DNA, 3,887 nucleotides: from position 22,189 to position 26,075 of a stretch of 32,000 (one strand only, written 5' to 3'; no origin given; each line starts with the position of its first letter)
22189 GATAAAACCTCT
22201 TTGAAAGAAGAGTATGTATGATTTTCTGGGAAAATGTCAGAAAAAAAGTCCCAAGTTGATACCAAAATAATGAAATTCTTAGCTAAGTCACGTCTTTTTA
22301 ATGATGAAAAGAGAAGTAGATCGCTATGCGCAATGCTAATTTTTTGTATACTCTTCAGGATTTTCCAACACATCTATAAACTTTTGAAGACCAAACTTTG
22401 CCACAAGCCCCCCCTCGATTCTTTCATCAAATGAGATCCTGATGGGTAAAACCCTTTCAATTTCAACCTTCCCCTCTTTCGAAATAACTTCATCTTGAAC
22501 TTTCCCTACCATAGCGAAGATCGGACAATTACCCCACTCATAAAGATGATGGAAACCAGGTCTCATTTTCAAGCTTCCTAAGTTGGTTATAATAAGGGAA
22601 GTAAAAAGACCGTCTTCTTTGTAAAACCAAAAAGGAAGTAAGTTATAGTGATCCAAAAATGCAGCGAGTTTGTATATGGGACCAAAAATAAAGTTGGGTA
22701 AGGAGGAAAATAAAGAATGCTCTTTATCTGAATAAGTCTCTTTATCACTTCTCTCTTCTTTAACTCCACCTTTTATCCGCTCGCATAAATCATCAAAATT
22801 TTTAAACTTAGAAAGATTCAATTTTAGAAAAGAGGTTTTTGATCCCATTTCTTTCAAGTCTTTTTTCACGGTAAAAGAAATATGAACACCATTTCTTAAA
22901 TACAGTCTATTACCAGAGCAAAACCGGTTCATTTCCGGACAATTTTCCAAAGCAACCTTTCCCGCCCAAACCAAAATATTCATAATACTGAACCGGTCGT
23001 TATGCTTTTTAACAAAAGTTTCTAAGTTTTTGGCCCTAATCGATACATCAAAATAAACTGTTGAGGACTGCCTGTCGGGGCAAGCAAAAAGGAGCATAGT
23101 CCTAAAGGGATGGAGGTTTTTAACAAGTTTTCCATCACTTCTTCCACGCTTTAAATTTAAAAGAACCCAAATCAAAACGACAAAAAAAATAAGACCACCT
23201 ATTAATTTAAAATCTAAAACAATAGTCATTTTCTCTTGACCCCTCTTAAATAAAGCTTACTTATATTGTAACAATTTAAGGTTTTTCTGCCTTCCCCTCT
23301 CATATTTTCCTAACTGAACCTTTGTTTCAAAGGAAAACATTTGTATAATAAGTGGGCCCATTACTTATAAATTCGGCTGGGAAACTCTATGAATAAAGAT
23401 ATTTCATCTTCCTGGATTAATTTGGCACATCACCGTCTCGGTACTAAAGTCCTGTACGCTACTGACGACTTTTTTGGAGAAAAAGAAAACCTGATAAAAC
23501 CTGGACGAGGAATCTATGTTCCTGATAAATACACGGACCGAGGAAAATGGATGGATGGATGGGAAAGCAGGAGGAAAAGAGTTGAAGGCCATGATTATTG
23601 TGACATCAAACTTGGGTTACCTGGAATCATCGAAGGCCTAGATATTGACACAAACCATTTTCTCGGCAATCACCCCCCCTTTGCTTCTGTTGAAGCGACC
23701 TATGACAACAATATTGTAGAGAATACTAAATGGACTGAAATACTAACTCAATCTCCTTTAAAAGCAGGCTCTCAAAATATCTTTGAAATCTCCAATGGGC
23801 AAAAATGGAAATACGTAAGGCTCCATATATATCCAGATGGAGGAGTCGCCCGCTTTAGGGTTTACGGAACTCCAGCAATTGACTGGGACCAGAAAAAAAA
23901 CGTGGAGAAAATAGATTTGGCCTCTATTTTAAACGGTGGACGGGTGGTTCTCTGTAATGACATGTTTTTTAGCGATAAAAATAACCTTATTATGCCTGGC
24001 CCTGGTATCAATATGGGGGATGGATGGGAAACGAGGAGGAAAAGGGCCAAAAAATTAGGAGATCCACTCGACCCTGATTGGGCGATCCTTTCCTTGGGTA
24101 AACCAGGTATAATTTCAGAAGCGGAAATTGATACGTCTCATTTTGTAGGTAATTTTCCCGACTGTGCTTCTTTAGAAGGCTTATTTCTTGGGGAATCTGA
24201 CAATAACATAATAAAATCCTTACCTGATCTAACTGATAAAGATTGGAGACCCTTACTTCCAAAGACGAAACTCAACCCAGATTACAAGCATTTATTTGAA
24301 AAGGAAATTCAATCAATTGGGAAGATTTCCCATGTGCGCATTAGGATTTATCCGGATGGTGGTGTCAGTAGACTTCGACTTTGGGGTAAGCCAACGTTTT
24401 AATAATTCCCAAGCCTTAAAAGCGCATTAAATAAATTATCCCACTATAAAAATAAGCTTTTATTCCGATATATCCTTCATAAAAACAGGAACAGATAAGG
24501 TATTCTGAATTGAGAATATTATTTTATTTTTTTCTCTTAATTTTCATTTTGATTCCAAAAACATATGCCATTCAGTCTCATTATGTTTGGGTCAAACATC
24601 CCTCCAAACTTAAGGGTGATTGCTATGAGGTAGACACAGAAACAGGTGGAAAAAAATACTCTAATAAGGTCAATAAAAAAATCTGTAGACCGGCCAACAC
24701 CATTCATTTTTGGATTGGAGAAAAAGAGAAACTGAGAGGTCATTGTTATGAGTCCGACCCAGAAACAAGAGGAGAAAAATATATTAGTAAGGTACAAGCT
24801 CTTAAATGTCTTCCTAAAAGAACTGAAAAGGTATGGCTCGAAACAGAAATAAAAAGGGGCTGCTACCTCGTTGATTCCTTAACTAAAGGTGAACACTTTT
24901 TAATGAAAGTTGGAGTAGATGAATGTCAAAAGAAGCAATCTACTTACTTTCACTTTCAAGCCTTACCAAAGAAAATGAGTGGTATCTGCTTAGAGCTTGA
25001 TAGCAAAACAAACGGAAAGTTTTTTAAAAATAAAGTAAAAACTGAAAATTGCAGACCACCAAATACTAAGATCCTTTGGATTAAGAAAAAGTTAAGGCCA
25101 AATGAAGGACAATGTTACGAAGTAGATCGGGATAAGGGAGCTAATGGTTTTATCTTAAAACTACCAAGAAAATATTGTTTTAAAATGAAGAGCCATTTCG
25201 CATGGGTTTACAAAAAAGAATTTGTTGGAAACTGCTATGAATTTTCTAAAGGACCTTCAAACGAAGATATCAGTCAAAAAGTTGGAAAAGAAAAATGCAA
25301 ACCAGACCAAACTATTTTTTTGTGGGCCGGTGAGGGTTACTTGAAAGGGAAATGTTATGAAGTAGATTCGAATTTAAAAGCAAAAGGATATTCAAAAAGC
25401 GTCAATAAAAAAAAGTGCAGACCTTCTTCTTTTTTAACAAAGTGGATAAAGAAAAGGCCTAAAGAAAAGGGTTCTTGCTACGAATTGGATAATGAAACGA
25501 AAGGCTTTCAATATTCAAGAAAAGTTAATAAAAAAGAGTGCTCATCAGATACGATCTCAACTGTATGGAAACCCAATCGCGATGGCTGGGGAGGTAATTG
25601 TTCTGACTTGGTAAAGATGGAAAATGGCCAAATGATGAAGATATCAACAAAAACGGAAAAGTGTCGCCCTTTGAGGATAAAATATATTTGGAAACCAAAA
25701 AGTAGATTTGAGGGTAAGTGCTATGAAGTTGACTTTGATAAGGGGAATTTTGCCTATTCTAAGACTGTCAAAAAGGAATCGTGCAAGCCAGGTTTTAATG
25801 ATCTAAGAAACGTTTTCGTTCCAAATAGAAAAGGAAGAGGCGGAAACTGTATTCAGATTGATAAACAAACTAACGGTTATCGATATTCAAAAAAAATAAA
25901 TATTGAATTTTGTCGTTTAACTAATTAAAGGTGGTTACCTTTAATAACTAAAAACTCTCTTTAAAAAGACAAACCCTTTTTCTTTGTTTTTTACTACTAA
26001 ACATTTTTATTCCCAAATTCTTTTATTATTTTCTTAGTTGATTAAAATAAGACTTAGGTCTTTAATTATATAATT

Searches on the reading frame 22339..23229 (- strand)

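Call 68: search_protein_families(library=pfam, proteins=[window:22339-23229:-], max_evalue=0.0001)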
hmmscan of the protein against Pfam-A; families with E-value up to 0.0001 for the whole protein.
window:22339-23229:- (297 aa): 1 family
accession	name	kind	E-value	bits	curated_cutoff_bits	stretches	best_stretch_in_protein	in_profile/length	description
PF00198.28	2-oxoacid_dh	-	6.5e-13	49.1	23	1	212-293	150-229/232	2-oxoacid dehydrogenases acyltransferase (catalytic domain)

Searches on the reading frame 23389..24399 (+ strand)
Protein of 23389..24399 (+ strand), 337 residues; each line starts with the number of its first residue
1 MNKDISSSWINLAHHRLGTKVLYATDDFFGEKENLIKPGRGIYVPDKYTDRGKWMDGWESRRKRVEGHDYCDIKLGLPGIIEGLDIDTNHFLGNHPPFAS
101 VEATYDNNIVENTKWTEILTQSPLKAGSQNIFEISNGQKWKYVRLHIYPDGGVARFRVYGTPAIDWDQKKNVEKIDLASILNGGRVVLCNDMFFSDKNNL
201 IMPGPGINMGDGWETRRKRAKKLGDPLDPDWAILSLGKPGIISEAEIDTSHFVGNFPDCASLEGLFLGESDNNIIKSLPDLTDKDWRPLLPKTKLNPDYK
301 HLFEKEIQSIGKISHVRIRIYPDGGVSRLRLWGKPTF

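Call 3: search_protein_families(library=pfam, proteins=[window:23389-24399:+], max_evalue=1)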
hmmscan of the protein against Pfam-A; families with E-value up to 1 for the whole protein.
window:23389-24399:+ (337 aa): 1 family
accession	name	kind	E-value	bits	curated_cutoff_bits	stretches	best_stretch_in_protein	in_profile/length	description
PF03561.21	Allantoicase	-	3.8e-96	319.5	27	2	18-162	1-154/155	Allantoicase repeat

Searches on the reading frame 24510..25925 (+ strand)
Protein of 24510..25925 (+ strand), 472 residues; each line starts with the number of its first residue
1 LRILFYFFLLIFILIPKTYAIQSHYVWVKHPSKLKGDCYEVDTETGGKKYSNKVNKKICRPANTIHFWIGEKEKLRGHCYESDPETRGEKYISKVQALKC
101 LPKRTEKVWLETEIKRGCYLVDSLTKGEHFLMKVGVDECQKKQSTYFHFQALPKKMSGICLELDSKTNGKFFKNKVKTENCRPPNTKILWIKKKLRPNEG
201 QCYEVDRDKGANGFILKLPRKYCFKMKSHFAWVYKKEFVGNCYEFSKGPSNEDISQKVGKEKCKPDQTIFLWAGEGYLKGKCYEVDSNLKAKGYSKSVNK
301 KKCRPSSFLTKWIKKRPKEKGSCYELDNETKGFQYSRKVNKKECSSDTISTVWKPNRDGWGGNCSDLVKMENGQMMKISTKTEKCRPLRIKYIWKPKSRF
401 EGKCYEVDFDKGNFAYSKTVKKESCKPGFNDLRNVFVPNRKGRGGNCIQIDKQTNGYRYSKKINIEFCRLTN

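Call 3: search_protein_families(library=pfam, proteins=[window:24510-25925:+], max_evalue=1)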
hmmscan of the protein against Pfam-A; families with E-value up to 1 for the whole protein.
window:24510-25925:+ (472 aa): 0 families

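Call 4: search_protein_families(library=ncbifam, proteins=[window:24510-25925:+], max_evalue=1)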
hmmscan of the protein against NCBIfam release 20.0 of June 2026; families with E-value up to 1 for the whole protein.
window:24510-25925:+ (472 aa): 0 families

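Call 71: find_encoding_contigs(protein=window:24510-25925:+, flank=3000, max_places=4)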
Protein window:24510-25925:+ (472 aa): no gene with exactly this product is on record in the collection.
